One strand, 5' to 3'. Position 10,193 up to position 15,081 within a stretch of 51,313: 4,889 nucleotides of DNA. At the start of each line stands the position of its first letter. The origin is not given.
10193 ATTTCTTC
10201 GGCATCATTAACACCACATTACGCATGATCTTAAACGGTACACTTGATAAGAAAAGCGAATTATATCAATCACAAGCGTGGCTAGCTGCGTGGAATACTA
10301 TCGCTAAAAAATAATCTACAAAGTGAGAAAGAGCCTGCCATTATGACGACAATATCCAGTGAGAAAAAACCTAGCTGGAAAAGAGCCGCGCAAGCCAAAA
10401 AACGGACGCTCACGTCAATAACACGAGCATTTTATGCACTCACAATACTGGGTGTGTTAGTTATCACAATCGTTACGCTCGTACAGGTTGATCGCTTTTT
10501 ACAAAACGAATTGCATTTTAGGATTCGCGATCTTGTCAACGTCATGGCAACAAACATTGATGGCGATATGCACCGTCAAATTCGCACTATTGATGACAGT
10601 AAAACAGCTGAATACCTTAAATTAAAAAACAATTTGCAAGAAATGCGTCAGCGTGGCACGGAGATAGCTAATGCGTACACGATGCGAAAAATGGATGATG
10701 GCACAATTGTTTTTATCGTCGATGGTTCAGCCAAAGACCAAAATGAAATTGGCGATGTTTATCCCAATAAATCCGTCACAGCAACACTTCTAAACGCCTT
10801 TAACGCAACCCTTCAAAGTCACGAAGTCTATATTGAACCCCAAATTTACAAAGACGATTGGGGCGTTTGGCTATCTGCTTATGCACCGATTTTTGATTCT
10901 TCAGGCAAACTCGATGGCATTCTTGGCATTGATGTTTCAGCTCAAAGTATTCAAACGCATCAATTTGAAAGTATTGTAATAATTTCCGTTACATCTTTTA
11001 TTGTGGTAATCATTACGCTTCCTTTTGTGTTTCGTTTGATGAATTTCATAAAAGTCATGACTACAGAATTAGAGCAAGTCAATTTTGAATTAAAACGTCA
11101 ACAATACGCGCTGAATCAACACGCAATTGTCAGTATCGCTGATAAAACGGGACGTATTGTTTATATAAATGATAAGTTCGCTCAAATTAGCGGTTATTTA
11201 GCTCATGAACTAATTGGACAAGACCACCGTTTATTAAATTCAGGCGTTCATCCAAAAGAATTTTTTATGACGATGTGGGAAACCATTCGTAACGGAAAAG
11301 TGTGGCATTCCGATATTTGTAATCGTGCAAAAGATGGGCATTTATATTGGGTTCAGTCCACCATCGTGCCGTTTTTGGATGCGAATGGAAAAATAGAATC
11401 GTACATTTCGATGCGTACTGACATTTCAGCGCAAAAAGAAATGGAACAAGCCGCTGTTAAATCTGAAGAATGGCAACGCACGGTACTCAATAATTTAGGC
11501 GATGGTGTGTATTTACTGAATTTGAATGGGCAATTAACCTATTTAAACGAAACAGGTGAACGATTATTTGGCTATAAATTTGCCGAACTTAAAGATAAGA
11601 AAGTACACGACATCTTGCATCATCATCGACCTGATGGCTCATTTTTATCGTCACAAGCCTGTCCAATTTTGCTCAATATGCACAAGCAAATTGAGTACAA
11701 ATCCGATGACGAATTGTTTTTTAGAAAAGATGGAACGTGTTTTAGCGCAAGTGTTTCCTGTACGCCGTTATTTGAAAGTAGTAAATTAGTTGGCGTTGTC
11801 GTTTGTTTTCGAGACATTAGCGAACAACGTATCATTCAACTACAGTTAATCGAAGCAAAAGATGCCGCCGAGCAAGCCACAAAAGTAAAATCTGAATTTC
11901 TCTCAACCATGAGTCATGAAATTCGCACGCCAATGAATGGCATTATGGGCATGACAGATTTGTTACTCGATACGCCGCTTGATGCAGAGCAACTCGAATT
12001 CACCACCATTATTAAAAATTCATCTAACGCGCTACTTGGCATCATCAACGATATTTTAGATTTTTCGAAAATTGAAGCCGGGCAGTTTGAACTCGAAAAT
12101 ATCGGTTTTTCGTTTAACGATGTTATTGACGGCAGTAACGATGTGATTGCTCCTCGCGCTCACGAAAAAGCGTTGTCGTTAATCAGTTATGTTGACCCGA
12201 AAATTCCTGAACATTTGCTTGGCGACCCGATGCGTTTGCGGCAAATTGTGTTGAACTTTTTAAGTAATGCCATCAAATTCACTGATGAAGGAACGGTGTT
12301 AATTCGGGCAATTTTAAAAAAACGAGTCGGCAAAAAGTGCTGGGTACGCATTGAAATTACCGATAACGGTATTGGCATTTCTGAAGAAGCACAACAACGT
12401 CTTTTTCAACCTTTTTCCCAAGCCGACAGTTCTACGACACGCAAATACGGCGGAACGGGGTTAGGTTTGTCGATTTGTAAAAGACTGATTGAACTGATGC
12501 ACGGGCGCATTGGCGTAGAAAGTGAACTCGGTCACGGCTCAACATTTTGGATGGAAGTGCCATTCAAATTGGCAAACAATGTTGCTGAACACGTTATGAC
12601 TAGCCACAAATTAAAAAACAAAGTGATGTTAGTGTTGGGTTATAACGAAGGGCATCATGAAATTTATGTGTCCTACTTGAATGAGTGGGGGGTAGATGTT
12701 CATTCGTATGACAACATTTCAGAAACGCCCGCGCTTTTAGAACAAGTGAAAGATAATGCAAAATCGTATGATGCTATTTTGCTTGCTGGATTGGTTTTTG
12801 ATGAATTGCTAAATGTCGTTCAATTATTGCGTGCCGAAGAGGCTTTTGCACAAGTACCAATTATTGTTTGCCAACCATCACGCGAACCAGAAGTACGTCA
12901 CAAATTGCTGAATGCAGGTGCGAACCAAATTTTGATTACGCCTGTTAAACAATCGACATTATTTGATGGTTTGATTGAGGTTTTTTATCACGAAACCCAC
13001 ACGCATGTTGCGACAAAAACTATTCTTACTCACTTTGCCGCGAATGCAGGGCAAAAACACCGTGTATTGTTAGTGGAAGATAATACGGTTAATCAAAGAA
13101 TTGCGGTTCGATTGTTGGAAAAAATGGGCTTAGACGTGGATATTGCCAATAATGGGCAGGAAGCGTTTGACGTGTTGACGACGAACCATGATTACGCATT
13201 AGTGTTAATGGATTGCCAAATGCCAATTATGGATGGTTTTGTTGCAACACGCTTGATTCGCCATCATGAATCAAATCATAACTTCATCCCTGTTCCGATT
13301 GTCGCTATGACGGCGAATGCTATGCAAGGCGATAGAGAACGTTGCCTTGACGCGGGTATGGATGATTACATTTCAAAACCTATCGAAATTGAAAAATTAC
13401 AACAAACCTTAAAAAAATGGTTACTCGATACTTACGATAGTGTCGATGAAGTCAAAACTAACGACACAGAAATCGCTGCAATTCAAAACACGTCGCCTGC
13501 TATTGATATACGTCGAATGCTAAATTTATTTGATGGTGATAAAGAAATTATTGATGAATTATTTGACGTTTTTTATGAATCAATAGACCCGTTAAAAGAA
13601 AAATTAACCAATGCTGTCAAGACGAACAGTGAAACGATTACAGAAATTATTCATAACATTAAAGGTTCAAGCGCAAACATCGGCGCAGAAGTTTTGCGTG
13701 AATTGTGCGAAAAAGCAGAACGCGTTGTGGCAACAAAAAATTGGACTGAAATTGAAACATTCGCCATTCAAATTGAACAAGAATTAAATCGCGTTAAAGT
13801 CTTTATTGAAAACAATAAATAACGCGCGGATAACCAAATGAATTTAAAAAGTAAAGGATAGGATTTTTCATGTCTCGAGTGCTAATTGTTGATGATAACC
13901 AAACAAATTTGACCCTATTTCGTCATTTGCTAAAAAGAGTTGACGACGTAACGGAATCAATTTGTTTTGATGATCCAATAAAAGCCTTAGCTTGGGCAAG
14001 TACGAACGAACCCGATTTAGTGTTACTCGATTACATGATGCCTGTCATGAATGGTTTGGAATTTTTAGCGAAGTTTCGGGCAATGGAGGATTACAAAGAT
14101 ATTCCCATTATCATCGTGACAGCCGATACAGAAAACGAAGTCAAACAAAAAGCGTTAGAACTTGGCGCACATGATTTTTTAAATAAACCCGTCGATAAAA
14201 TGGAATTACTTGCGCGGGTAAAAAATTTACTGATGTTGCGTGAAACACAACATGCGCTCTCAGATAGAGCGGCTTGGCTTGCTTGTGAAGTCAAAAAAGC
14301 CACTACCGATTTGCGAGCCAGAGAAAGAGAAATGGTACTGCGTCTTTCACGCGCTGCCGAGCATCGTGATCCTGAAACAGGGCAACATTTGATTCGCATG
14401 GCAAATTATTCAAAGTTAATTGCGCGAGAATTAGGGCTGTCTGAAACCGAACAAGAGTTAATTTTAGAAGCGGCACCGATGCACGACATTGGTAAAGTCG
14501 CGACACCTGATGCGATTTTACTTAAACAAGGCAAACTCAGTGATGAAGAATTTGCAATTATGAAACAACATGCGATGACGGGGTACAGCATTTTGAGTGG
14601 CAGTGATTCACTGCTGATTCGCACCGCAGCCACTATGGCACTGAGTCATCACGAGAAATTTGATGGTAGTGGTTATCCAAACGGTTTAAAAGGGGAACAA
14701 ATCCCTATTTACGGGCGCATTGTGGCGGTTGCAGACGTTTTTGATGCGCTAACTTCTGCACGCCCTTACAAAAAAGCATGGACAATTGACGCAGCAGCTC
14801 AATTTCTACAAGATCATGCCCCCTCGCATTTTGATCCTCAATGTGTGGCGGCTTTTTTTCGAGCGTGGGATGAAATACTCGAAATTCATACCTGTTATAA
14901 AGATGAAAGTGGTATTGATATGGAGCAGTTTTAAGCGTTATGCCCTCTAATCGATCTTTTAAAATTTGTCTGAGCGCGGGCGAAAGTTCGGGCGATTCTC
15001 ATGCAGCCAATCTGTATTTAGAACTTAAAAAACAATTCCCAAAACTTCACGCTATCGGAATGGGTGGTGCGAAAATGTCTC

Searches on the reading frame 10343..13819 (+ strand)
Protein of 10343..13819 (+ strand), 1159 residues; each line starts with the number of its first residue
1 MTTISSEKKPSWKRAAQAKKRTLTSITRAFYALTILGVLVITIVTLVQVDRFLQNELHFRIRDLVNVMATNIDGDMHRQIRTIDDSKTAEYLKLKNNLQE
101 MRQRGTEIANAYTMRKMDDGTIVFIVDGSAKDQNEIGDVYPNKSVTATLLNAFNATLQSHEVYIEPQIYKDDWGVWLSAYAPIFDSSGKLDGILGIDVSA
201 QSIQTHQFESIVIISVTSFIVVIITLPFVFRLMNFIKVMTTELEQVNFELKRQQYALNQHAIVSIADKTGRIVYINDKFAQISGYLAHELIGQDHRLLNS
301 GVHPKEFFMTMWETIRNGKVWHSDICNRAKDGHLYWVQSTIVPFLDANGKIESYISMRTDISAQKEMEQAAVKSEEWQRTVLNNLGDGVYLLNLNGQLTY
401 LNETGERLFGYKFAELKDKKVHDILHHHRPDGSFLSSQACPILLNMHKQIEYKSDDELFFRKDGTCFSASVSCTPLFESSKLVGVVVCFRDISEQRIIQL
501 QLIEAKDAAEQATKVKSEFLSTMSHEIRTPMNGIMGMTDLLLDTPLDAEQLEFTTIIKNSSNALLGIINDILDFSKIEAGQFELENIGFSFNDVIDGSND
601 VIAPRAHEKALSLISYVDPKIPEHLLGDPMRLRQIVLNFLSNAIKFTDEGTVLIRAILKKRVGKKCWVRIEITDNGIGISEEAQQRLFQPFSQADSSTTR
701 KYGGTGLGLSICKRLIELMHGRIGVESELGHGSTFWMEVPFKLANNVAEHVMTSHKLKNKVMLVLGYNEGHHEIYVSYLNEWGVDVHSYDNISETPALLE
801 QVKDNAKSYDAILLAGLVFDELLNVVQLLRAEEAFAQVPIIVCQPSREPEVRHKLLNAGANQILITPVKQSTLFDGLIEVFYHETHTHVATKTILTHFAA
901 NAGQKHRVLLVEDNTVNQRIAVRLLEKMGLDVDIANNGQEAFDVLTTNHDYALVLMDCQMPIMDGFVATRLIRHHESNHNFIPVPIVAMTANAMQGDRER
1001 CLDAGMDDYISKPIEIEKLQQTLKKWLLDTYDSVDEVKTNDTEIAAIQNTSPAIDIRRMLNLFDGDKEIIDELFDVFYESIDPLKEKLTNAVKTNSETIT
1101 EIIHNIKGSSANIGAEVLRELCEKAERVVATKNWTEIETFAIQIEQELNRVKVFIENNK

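Call 67: search_protein_families(library=pfam, proteins=[window:10343-13819:+], max_evalue=0.000001)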
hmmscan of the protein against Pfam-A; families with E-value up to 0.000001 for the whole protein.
window:10343-13819:+ (1159 aa): 9 families
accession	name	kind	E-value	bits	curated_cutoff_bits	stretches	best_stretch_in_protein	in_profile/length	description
PF02518.31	HATPase_c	-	7.1e-33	113.8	26.4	1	627-742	1-110/111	Histidine kinase-, DNA gyrase B-, and HSP90-like ATPase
PF13426.13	PAS_9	-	5.1e-31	107.4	27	2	262-362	4-102/103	PAS domain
PF00072.30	Response_reg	-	9.6e-30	103.4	30.2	1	908-1023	1-110/111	Response regulator receiver domain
PF00989.32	PAS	-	3.3e-23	82.3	22.6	2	259-359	10-111/113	PAS fold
PF08448.16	PAS_4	-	7.4e-22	78.1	23.1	1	263-365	8-109/110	PAS fold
PF00512.31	HisKA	-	8.3e-22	77.5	26.9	1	516-580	2-66/66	His Kinase A (phospho-acceptor) domain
PF08447.18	PAS_3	-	5.1e-19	68.8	25.6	1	272-356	1-87/89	PAS fold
PF13188.13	PAS_8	-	8.2e-12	45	21.8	0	378-429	3-51/65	PAS domain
PF01627.28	Hpt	-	1.5e-08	35.2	24.6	1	1072-1151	1-81/84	Hpt domain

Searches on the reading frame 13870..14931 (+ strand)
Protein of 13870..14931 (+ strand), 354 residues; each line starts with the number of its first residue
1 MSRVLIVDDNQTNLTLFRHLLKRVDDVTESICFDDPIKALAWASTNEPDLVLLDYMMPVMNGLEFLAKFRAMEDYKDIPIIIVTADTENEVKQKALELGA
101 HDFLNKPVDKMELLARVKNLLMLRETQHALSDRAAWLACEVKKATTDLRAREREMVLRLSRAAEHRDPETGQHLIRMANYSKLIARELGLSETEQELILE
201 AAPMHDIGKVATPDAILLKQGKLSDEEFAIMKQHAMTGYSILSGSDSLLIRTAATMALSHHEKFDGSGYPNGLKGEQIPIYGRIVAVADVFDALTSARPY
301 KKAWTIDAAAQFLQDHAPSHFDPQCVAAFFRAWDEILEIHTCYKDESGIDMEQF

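Call 67: search_protein_families(library=pfam, proteins=[window:13870-14931:+], max_evalue=0.000001)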
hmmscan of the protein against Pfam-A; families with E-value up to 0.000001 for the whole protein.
window:13870-14931:+ (354 aa): 3 families
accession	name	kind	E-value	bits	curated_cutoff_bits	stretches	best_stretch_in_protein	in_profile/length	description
PF13487.12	HD_5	-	1e-38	133.2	27.2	1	160-324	4-169/170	HD domain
PF00072.30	Response_reg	-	4.2e-27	95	30.2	1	4-118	1-111/111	Response regulator receiver domain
PF01966.28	HD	-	1.4e-23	83.8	22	1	171-293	2-115/116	HD domain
